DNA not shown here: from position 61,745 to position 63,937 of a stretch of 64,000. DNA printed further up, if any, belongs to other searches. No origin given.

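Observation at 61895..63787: MalK-like ABC ATPase carrying an uncharacterised C-terminal extension of about 260 aa, next to a BspA-type LRR surface lipoprotein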

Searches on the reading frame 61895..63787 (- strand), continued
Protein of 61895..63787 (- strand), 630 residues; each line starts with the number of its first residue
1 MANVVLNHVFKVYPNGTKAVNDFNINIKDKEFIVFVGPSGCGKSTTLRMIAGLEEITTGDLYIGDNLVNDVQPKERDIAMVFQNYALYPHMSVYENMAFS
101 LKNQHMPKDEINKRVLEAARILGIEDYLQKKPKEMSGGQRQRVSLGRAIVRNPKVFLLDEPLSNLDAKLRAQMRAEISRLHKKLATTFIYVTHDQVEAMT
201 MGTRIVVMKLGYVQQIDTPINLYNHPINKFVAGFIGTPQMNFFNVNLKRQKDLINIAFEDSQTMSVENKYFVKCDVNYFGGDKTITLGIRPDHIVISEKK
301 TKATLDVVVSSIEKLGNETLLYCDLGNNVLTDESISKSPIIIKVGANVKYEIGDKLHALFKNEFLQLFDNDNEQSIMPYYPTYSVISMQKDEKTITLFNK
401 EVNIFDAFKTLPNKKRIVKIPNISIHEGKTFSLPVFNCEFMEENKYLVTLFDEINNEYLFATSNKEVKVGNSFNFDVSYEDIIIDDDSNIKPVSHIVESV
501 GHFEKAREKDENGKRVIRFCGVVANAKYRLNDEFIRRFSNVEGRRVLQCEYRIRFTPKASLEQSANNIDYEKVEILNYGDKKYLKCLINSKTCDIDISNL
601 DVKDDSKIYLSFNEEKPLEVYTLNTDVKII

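Call 13: find_encoding_contigs(protein=P0001, flank=10000, max_places=3)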
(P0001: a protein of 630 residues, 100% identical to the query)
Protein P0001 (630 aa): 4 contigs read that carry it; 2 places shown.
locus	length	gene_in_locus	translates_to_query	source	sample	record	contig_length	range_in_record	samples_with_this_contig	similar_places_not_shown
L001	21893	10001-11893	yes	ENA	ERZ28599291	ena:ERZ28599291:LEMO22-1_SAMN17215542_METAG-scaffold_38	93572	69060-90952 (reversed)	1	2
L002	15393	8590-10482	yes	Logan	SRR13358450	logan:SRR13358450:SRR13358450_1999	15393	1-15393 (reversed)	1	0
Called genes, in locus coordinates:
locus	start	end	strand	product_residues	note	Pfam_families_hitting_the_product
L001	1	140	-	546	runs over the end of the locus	PF00485:PRK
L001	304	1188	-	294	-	PF14397:ATPgrasp_ST (faint), PF02655:ATP-grasp_3 (weak), PF08443:RimK, PF02955:GSH-S_ATP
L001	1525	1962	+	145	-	PF00583:Acetyltransf_1, PF13673:Acetyltransf_10 (weak), PF13508:Acetyltransf_7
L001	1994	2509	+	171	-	PF14512:TM1586_NiRdase (faint), PF00881:Nitroreductase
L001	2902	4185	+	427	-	PF01547:SBP_bac_1, PF13416:SBP_bac_8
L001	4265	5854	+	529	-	PF00528:BPD_transp_1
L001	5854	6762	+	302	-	PF00528:BPD_transp_1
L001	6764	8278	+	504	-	PF00128:Alpha-amylase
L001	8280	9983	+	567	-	PF00128:Alpha-amylase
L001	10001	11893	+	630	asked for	PF00005:ABC_tran, PF17912:OB_MalK (weak)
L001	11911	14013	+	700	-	PF13855:LRR_8 (faint), PF13306:LRR_5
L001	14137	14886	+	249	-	-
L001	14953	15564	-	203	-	PF00163:Ribosomal_S4, PF01479:S4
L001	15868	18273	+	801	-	PF00133:tRNA-synt_1, PF01406:tRNA-synt_1e (faint), PF09334:tRNA-synt_1g, PF13603:tRNA-synt_1_2, PF00133:tRNA-synt_1, PF09334:tRNA-synt_1g (weak), PF08264:Anticodon_1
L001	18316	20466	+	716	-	PF09371:Tex_N, PF22706:Tex_central_region, PF14639:YqgF (faint), PF16921:Tex_YqgF, PF14635:HHH_7, PF12836:HHH_3, PF17674:HHH_9, PF00575:S1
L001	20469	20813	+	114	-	-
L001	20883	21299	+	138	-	PF01029:NusB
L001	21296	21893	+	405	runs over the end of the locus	PF13742:tRNA_anti_2, PF02601:Exonuc_VII_L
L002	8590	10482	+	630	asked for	PF00005:ABC_tran, PF17912:OB_MalK (weak)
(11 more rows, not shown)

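Call 17: predict_structure(alignment_id=A1)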
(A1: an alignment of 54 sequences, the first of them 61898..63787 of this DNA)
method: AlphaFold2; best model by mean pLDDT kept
length: 630 residues; sequences in the alignment: 54
mean_pLDDT: 77.9   pTM: 0.65
mean pLDDT of the five models: 77.9, 77.0, 75.0, 75.0, 74.1
residues with pLDDT >= 90: 267; 70-90: 189; 50-70: 80; < 50: 94
segments of 3 or more residues with pLDDT < 50: 1-32, 37-41, 52-85, 161-169, 193-198, 200-202, 333-335
pLDDT, mean of each block of 10 residues (from residue 1): 36 36 39 49 51 39 41 36 53 84 83 85 82 73 71 58 44 52 54 47 58 68 88 79 95 94 94 92 95 94 93 84 79 57 89 93 95 92 93 93 90 92 94 96 90 92 94 95 81 86 92 90 93 86 88 92 90 90 91 91 84 90 80
secondary structure, 60 per line:
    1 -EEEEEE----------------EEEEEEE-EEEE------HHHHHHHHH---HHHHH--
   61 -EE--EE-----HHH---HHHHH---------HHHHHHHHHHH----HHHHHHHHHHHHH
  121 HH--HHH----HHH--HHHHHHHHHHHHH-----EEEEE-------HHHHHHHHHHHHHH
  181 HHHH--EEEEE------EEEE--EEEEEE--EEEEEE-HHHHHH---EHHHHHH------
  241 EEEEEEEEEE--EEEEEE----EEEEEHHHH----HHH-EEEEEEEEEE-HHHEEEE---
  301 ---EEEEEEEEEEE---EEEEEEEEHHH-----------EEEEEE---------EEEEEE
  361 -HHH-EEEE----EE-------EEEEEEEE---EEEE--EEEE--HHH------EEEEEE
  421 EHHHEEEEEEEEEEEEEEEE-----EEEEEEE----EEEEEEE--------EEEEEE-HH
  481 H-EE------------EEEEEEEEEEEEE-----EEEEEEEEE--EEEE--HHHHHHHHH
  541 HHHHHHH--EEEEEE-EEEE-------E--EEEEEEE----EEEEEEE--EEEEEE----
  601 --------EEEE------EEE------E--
elements in order: E2-7 E24-30 E32-35 H42-50 H54-58 H79-83 H93-103 H108-122 H137-149 E155-159 H167-184 E187-191 E198-201 E204-209 E212-217 H219-224 H229-234 E241-250 E253-258 E263-267 H268-271 E280-289 E294-297 E304-314 E318-325 E340-345 E355-360 E366-369 E383-390 E394-397 E400-403 E415-421 E425-440 E446-452 E457-463 E472-477 E497-509 E515-523 E526-529 H532-547 E550-555 E557-560 E571-577 E582-588 E591-596 E609-612 E619-621

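Call 27: find_encoding_contigs(protein=P0003, flank=9000, max_places=1)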
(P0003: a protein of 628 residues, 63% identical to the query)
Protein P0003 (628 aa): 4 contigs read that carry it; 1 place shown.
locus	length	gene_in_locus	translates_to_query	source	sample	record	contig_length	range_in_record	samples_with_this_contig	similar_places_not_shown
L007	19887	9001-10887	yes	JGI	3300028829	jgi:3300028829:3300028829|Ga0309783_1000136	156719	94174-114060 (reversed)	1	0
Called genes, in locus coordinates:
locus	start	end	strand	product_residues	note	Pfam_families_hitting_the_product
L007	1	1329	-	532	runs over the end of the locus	PF05833:NFACT_N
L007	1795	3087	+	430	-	PF01547:SBP_bac_1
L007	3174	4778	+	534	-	PF00528:BPD_transp_1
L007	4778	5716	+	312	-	PF00528:BPD_transp_1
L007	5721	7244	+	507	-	PF00128:Alpha-amylase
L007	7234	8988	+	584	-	PF00128:Alpha-amylase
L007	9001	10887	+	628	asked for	PF00005:ABC_tran, PF02463:SMC_N (faint), PF13304:AAA_21 (faint), PF17912:OB_MalK (faint)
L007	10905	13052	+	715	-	PF13855:LRR_8 (faint), PF13306:LRR_5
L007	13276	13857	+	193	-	PF00625:Guanylate_kin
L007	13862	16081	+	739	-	PF17764:PriA_3primeBD, PF00270:DEAD, PF04851:ResIII, PF13604:AAA_30 (weak), PF18319:Zn_ribbon_PriA, PF00271:Helicase_C (weak), PF18074:PriA_C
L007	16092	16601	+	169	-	-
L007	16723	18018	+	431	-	PF01189:Methyltr_RsmB-F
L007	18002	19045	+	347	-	PF21016:RlmN_N, PF04055:Radical_SAM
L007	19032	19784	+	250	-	PF00481:PP2C (weak), PF13672:PP2C_2, PF07228:SpoIIE (faint)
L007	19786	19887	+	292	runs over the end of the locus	PF00069:Pkinase, PF07714:PK_Tyr_Ser-Thr, PF03109:ABC1 (weak)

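Call 28: find_encoding_contigs(protein=P0063, flank=9000, max_places=1)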
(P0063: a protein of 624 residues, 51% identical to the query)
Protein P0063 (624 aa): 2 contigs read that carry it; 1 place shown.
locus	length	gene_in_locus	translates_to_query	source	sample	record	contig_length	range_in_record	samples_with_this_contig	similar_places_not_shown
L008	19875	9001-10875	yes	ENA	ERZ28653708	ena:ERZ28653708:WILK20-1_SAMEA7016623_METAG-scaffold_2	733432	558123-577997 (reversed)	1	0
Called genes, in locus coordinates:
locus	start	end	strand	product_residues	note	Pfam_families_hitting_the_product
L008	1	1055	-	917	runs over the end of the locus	PF02368:Big_2, PF26918:Ig_Eae (faint), PF22359:Big-like (faint), PF26182:Ig_NUP210_5th (faint), PF02368:Big_2, PF00128:Alpha-amylase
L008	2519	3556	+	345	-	-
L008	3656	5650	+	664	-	PF00128:Alpha-amylase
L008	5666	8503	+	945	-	PF03714:PUD, PF02922:CBM_48, PF00128:Alpha-amylase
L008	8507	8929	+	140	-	-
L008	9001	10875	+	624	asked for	PF00005:ABC_tran, PF13304:AAA_21 (faint), PF17912:OB_MalK, PF08402:TOBE_2 (weak)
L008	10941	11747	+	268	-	-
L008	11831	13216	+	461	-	PF13416:SBP_bac_8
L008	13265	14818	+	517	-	PF00528:BPD_transp_1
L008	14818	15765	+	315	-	PF00528:BPD_transp_1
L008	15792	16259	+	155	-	-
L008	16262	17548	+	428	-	-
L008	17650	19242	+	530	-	PF13091:PLDc_2, PF00614:PLDc (weak), PF13091:PLDc_2, PF00614:PLDc (weak)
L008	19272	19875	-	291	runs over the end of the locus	-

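Call 29: find_encoding_contigs(protein=P0089, flank=9000, max_places=1)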
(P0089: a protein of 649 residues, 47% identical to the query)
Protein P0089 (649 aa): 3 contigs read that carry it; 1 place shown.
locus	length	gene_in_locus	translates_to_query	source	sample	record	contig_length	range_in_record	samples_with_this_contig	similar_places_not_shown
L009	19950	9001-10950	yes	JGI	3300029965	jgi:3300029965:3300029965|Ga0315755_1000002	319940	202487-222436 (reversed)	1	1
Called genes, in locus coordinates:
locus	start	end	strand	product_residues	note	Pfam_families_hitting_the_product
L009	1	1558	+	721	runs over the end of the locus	PF09371:Tex_N, PF22706:Tex_central_region, PF16921:Tex_YqgF, PF14639:YqgF (weak), PF14635:HHH_7, PF12836:HHH_3, PF17674:HHH_9, PF00575:S1, +1 more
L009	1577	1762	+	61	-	-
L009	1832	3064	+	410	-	-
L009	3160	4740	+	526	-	PF00528:BPD_transp_1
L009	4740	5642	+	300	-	PF00528:BPD_transp_1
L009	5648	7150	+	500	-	PF00128:Alpha-amylase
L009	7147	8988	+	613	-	PF00128:Alpha-amylase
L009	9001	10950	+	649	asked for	PF00005:ABC_tran, PF02463:SMC_N (weak), PF13304:AAA_21 (faint), PF17912:OB_MalK, PF08402:TOBE_2 (weak)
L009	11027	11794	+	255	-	PF01936:NYN, PF12872:OST-HTH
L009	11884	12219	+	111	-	PF03780:Asp23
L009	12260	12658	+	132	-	PF01029:NusB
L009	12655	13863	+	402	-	PF13742:tRNA_anti_2, PF01336:tRNA_anti-codon, PF02601:Exonuc_VII_L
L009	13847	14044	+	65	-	PF02609:Exonuc_VII_S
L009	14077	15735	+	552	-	PF02463:SMC_N, PF13175:AAA_15, PF13476:AAA_23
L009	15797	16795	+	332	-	PF13180:PDZ_2 (weak), PF05580:Peptidase_S55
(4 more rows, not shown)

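Call 33: find_encoding_contigs(protein=P0016, flank=9000, max_places=1)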
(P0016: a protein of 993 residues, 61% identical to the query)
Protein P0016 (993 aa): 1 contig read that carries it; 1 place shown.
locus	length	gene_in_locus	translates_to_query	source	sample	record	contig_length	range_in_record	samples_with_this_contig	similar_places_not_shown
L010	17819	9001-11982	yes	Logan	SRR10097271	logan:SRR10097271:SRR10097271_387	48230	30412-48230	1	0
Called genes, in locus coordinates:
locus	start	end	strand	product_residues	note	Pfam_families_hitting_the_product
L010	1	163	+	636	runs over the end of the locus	PF00012:HSP70, PF06723:MreB_Mbl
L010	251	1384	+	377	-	PF00226:DnaJ, PF01556:DnaJ_C, PF00684:DnaJ_CXXCXGXG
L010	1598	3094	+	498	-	-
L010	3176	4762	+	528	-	PF00528:BPD_transp_1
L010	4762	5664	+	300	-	PF00528:BPD_transp_1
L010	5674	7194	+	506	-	PF00128:Alpha-amylase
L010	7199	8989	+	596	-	PF00128:Alpha-amylase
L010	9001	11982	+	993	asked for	PF00005:ABC_tran, PF02463:SMC_N (weak), PF13304:AAA_21 (faint), PF17912:OB_MalK (faint), PF08402:TOBE_2 (faint)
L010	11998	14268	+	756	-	PF13306:LRR_5, PF13855:LRR_8 (faint), PF13306:LRR_5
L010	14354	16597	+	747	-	-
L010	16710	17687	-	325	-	PF00248:Aldo_ket_red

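Call 37: list_cluster_members(proteins=[P0001, P0014, P0015, P0033, P0034, P0050, P0076, P0081, P0084, P0110])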
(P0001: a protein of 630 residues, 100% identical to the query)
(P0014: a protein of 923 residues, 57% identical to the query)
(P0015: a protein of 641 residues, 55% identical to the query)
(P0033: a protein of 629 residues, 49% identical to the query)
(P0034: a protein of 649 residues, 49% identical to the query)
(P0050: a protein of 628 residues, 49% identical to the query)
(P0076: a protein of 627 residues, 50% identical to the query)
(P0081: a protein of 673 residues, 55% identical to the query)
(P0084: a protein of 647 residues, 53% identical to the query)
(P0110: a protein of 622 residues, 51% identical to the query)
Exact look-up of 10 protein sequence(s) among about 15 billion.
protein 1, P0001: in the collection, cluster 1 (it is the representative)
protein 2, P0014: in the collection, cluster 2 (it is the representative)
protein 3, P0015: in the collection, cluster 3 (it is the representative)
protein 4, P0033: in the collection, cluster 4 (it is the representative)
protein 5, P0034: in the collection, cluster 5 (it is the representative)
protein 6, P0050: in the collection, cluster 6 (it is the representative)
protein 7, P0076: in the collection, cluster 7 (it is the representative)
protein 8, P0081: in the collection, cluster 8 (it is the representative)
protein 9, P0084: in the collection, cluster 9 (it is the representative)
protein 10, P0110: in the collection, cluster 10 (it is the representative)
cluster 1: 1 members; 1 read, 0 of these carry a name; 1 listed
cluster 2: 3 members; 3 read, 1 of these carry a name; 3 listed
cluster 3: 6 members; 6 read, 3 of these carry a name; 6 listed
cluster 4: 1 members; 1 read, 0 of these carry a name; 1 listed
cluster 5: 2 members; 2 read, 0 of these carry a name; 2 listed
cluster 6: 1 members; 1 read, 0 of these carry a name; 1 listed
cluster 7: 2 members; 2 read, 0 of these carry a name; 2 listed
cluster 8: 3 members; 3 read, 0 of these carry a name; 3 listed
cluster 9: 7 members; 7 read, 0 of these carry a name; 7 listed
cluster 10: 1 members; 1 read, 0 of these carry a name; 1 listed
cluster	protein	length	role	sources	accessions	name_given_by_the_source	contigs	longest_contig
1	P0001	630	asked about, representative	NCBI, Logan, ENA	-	-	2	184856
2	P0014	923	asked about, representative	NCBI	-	-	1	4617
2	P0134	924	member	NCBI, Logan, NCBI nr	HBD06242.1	MAG TPA: hypothetical protein DCY93_02395 [Firmicutes bacterium] | hypothetical protein [Bacillota bacterium]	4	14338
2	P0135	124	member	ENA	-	-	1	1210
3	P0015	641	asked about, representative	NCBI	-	-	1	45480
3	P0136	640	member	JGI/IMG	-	multiple sugar transport system ATP-binding protein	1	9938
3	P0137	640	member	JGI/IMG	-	multiple sugar transport system ATP-binding protein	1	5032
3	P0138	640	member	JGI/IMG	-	multiple sugar transport system ATP-binding protein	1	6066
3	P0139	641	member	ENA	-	-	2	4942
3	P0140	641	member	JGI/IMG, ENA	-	-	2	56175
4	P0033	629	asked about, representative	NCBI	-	-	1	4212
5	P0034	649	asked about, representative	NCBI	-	-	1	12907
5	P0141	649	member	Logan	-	-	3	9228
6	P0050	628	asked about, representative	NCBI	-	-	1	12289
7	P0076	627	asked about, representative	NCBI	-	-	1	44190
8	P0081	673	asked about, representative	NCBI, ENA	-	-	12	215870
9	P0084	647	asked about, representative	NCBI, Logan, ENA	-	-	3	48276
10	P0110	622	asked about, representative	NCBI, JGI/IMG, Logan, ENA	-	-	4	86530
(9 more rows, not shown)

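Call 54: search_solved_structures(query=window:61898-63787:-, max_evalue=1e-30)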
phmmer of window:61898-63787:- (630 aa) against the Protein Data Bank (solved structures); distinct sequences matched with E-value up to 1e-30: 108 (the best 60 are shown).
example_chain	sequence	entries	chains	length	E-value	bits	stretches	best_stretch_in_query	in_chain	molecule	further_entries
7x0q_A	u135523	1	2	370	8.5e-133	447.2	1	1-377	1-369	ABC transporter related protein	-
6yir_A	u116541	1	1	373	2.1e-115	389.7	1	1-374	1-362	Oligosaccharides import ATP-binding protein MsmX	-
2d62_A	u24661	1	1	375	6.6e-101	341.8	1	1-374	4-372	multiple sugar-binding transport ATP-binding protein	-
8ja7_C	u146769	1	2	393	3.7e-98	332.8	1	1-373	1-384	Trehalose import ATP-binding protein SugC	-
7cad_C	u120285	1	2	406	2.7e-97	329.9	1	1-295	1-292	ABC transporter, ATP-binding protein SugC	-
7cae_C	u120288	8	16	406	7.1e-97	328.5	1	1-295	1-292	ABC transporter, ATP-binding protein SugC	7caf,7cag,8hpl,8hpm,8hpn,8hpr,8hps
1g29_1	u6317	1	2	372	7.4e-97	328.5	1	1-357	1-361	MALTOSE TRANSPORT PROTEIN MALK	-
1q1b_A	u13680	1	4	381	4.5e-96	325.9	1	1-326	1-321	Maltose/maltodextrin transport ATP-binding protein malK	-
1q12_A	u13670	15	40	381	4.5e-96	325.9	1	1-326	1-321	Maltose/maltodextrin transport ATP-binding protein malK | Maltose/maltodextrin import ATP-binding protein malK | Fused maltose transport subunit, ATP-binding co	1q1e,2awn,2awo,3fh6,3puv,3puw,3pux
9bcr_C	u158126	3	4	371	1.2e-95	324.5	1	4-326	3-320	Maltose/maltodextrin import ATP-binding protein MalK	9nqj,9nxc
2r6g_A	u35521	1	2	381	1.2e-95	324.5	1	1-326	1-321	Maltose/maltodextrin import ATP-binding protein malK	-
9bcr_D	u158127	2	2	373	1.2e-95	324.5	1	4-326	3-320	Maltose/maltodextrin import ATP-binding protein MalK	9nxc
4tqu_S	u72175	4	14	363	1.8e-94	320.6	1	2-330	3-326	AlgS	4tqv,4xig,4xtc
1v43_A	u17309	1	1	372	1.6e-91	310.8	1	2-376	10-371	sugar-binding transport ATP-binding protein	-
1vci_A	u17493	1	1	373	1.6e-91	310.8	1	2-376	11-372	sugar-binding transport ATP-binding protein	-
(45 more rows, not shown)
